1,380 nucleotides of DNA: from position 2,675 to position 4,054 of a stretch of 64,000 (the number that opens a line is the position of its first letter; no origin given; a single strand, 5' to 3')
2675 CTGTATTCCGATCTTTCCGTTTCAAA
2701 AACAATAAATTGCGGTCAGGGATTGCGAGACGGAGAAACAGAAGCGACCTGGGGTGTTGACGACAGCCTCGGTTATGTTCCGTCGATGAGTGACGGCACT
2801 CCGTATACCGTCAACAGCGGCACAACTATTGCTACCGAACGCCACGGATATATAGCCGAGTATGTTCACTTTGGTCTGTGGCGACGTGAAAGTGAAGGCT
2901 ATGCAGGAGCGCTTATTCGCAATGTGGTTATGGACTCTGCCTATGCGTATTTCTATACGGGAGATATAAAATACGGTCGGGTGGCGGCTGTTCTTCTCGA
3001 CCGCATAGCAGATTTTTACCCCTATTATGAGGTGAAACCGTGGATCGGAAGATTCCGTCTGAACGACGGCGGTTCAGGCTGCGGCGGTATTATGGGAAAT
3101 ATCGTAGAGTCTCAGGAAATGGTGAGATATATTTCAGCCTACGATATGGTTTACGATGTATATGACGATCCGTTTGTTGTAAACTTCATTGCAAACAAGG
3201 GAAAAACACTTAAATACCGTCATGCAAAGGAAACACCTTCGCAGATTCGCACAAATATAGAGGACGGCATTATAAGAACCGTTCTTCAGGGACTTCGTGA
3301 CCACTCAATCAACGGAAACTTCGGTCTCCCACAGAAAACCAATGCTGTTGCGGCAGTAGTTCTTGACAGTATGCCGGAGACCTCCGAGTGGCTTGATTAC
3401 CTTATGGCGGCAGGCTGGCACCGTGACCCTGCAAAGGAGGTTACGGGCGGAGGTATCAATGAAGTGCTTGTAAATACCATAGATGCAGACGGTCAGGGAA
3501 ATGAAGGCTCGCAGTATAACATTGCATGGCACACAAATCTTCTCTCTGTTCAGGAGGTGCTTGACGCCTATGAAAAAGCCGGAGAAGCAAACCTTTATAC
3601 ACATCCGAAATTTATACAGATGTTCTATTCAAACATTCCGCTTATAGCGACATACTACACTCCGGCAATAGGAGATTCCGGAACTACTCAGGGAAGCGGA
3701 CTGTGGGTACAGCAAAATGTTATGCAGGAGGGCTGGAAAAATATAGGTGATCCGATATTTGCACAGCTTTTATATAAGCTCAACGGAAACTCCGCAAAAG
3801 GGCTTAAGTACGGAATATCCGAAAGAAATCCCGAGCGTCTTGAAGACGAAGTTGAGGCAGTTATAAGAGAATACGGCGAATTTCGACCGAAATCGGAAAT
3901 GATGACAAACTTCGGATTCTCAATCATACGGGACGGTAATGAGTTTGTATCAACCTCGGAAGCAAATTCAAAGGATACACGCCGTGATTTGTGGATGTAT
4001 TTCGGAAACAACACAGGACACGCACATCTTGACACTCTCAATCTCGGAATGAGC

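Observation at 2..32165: Three paralogous 2.1-2.8 k-aa SLH-anchored heparinase II/III-type surface enzymes in one locus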

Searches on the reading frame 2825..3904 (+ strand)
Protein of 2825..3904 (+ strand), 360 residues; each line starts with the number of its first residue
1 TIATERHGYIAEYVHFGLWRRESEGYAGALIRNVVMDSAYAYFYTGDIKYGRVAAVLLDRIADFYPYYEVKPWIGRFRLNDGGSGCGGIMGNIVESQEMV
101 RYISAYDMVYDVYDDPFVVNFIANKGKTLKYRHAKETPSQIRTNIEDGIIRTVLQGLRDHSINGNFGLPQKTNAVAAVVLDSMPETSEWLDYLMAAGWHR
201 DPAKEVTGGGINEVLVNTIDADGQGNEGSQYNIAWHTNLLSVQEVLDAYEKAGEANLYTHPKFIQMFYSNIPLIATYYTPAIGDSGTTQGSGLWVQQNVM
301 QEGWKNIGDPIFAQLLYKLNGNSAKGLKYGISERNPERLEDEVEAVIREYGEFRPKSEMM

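Call 97: search_protein_families(library=pfam, proteins=[window:2825-3904:+], max_evalue=10)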
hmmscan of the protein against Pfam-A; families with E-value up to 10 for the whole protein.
window:2825-3904:+ (360 aa): 0 families
